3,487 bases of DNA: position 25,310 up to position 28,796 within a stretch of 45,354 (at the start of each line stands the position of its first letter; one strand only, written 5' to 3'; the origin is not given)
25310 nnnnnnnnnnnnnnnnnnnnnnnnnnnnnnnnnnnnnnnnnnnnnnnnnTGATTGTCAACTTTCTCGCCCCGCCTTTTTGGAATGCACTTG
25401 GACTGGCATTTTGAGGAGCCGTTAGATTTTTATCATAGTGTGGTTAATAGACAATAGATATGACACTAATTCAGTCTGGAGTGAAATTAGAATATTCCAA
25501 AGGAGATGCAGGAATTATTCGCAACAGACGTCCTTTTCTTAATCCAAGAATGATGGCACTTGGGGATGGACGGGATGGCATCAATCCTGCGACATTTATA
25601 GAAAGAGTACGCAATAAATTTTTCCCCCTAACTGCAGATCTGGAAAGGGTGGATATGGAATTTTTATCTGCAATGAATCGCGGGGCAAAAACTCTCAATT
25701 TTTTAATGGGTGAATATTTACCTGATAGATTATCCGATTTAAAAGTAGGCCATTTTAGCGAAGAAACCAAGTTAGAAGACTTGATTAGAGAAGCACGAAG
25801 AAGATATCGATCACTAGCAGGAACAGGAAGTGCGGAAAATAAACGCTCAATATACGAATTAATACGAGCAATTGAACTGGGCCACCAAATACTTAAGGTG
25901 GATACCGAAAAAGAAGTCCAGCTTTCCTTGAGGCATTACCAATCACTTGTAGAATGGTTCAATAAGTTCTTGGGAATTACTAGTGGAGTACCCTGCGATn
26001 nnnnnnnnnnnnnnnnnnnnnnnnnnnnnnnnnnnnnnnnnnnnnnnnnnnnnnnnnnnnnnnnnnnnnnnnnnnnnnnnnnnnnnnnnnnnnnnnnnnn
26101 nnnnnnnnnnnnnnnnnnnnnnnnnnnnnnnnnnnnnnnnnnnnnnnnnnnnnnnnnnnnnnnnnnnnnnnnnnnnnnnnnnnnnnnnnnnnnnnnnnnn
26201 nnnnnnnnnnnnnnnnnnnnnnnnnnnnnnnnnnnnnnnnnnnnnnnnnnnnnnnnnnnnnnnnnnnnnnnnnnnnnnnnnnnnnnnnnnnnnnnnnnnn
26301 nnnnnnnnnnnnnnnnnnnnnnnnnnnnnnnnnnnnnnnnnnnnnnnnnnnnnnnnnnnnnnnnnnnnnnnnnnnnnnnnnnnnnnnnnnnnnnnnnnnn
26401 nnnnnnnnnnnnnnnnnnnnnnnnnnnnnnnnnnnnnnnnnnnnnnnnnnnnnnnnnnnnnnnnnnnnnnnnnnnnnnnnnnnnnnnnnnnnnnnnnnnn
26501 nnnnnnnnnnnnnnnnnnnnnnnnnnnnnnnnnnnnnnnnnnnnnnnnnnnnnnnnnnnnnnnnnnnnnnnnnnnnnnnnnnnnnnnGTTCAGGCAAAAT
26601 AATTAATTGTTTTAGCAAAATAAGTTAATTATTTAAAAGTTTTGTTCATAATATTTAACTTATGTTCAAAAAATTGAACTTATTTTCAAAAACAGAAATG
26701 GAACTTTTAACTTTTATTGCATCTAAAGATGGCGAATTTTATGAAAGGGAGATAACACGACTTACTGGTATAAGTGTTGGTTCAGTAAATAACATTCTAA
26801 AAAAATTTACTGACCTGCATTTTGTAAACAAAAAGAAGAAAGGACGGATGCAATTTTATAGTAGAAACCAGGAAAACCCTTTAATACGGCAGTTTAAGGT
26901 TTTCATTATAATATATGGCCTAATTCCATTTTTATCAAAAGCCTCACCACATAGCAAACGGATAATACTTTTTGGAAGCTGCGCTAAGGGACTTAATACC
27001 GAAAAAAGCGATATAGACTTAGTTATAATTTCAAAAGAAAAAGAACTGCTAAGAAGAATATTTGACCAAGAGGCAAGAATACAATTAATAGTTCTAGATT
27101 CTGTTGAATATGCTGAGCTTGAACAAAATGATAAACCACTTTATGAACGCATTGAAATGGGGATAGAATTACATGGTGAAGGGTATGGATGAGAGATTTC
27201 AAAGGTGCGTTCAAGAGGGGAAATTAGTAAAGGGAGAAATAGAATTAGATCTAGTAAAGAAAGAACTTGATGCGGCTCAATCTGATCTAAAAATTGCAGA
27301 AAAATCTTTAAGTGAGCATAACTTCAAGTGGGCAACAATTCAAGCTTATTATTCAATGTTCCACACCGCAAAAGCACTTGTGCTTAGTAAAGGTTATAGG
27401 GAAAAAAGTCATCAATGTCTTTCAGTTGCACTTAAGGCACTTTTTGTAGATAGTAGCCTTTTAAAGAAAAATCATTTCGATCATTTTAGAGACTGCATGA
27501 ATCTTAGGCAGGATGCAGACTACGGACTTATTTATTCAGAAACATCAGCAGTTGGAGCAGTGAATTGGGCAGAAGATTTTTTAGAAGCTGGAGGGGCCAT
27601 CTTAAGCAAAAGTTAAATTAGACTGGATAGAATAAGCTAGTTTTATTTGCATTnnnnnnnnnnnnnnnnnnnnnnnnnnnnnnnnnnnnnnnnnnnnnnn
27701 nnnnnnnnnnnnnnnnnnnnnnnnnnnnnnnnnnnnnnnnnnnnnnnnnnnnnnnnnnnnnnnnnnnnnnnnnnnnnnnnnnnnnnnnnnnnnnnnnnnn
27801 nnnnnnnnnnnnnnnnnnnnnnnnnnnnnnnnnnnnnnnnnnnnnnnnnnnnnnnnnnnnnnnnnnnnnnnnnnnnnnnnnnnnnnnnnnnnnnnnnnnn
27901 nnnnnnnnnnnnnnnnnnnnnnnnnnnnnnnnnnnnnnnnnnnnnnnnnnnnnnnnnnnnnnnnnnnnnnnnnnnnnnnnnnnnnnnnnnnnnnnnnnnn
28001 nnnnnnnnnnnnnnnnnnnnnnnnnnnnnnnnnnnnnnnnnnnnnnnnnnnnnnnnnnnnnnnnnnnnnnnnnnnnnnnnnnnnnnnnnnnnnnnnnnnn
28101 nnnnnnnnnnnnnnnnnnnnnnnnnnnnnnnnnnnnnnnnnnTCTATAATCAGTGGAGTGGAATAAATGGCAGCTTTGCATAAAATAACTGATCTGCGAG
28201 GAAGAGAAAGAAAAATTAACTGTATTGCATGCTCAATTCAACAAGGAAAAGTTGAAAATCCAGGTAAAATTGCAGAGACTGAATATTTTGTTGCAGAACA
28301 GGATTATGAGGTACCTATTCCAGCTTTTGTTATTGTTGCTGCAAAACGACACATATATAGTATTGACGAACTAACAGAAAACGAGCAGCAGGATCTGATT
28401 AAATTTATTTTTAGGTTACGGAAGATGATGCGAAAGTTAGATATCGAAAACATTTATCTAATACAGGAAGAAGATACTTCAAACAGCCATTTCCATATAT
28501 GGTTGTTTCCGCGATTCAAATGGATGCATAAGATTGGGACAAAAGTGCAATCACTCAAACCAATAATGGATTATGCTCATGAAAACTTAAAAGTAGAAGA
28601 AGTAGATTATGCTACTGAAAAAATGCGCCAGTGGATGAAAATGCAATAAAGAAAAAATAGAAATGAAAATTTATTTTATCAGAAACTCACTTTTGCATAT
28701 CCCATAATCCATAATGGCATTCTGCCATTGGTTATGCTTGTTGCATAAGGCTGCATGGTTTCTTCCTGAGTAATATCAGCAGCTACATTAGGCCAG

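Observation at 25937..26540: RelA/SpoT-synthetase-like (small alarmone synthetase or toxSAS-like) motifs in the last gene of the operon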

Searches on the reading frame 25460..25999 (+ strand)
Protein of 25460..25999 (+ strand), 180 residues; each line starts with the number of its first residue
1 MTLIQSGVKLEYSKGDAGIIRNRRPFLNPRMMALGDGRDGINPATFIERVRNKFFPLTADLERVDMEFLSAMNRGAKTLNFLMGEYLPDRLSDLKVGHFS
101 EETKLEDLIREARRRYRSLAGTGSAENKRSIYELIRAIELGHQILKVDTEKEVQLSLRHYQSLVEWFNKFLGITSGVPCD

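Call 64: predict_structure(alignment_id=A4)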
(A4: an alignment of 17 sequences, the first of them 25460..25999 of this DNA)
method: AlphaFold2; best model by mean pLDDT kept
length: 180 residues; sequences in the alignment: 17
mean_pLDDT: 83.5   pTM: 0.74
mean pLDDT of the five models: 83.5, 83.3, 81.9, 81.8, 80.7
residues with pLDDT >= 90: 82; 70-90: 69; 50-70: 17; < 50: 12
segments of 3 or more residues with pLDDT < 50: 1-11
pLDDT, mean of each block of 10 residues (from residue 1): 42 58 80 87 96 96 97 96 87 88 94 90 78 93 93 82 81 66
secondary structure, 60 per line:
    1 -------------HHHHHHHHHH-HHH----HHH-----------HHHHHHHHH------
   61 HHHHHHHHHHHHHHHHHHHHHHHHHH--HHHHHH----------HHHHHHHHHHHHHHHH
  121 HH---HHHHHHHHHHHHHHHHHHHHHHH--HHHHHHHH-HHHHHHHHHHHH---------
elements in order: H14-23 H46-54 H61-86 H89-94 H105-122 H126-148 H151-158 H160-171

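Call 67: fold_search(model_id=the predicted structure, library=pdb)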
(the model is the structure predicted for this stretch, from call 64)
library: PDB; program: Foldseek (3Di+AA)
matches with E <= 10: 89; with E <= 0.001: 0
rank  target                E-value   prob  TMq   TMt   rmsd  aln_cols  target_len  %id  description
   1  8f6r_A                1.0e+00  0.14  0.20  0.17  19.9       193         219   15  CryoEM structure of designed modular protein oligomer C6-79 (released 2023-11-29)
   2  8dt0_A                1.2e+00  0.14  0.19  0.23  11.7       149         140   19  Scaffolding protein functional sites using deep learning (released 2022-08-10)
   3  1k0b_B                2.3e+00  0.09  0.20  0.16  14.2       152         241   15  Ure2p in Complex with Glutathione (released 2001-12-21)
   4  1b5l                  2.8e+00  0.10  0.20  0.23  15.6       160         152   12  OVINE INTERFERON TAU (released 1999-05-18)
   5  5lnf_MODEL_1_A        2.8e+00  0.07  0.15  0.19  13.6       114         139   15  Solution NMR structure of farnesylated PEX19, C-terminal domain (released 2017-03-15)
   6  8dt0_B                2.9e+00  0.08  0.19  0.23  14.5       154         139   16  Scaffolding protein functional sites using deep learning (released 2022-08-10)
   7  3r6y_A                3.1e+00  0.05  0.15  0.09  18.8       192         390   12  Crystal structure of chymotrypsin-treated aspartase from Bacillus sp. YM55-1 (released 2011-07-13)
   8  5e57_B                3.2e+00  0.04  0.17  0.16  15.8       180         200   13  Crystal structure of Mycobacterium smegmatis AmtR (released 2016-09-28)
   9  5c7f_C                3.4e+00  0.04  0.14  0.13  20.2       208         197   15  Crystal structure of the rice Topless related protein 2 (TPR2) N-terminal domain (1-209) in complex with Arabidopsis I (released 2015-08-05)
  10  6iv1_B                3.6e+00  0.05  0.16  0.13  17.4       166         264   16  Crystal structure of a bacterial Bestrophin homolog from Klebsiella pneumoniae with a mutation I180T (released 2019-11-13)
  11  7yh8_A                4.1e+00  0.20  0.16  0.40  11.3        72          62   21  Crystal structure of a heterochiral protein complex (released 2023-07-19)
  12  7eqh_A                4.1e+00  0.05  0.17  0.15  15.8       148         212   13  Crystal structure of Arabidopsis GUN2/HO1 in complex with heme (released 2022-05-11)
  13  3vpr_C                4.3e+00  0.05  0.18  0.18  20.3       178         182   12  Crystal Structure of a TetR Family Transcriptional Regulator PfmR from Thermus thermophilus HB8 (released 2012-07-11)
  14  7bqq_MODEL_1_A        4.5e+00  0.06  0.17  0.21  12.4       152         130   14  Solution NMR structure of fold-Z Gogy; de novo designed protein with an asymmetric all-alpha topology (released 2021-04-07)
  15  6jlf_C                4.5e+00  0.04  0.16  0.12  18.2       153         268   18  Crystal structure of a bacterial Bestrophin homolog from Klebsiella pneumoniae D179A mutation - HR (released 2019-11-13)
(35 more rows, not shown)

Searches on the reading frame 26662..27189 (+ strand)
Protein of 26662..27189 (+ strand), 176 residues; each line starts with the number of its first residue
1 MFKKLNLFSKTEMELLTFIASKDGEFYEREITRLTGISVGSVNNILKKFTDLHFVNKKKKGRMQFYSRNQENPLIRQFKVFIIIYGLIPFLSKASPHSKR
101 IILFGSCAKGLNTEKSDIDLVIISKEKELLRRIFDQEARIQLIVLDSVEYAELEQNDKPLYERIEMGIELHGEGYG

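Call 15: search_protein_families(library=pfam, proteins=[window:26662-27189:+], max_evalue=0.01)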
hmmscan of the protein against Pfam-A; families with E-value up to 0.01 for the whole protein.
window:26662-27189:+ (176 aa): 4 families
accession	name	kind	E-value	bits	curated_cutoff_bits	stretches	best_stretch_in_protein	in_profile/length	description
PF01909.29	NTP_transf_2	-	1.4e-11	45.1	21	1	87-157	4-78/93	Nucleotidyltransferase domain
PF18765.7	Polbeta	-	1.4e-10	41.6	26.9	1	97-165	12-81/93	Polymerase beta, Nucleotidyltransferase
PF22600.2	MTPAP-like_central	-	2.1e-05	25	27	1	90-136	32-77/139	Poly(A) RNA polymerase, mitochondrial-like, central palm domain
PF01978.25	TrmB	-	0.0065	16.7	25.6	0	8-66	6-62/68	Sugar-specific transcriptional regulator TrmB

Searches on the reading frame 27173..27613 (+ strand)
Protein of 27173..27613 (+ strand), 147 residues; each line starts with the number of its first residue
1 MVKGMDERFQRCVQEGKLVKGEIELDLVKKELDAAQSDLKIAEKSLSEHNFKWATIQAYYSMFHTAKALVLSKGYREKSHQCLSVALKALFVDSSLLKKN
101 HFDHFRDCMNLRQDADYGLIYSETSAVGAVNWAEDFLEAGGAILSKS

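Call 15: search_protein_families(library=pfam, proteins=[window:27173-27613:+], max_evalue=0.01)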
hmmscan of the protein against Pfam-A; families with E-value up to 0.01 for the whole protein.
window:27173-27613:+ (147 aa): 1 family
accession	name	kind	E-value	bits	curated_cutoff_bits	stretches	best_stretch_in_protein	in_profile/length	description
PF05168.19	HEPN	-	2.7e-13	50.6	22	1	32-139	5-113/117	HEPN domain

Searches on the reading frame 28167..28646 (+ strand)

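Call 15: search_protein_families(library=pfam, proteins=[window:28167-28646:+], max_evalue=0.01)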
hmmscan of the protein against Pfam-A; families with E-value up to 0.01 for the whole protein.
window:28167-28646:+ (160 aa): 3 families
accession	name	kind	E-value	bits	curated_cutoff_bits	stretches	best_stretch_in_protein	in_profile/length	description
PF01230.28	HIT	-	0.00012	23.1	21.5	1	34-116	8-95/98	HIT domain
PF11969.13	DcpS_C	-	0.0014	19.5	24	1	18-111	1-97/114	Scavenger mRNA decapping enzyme C-term binding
PF02744.22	GalP_UDP_tr_C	-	0.0016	18.6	29.2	1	36-92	33-86/165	Galactose-1-phosphate uridyl transferase, C-terminal domain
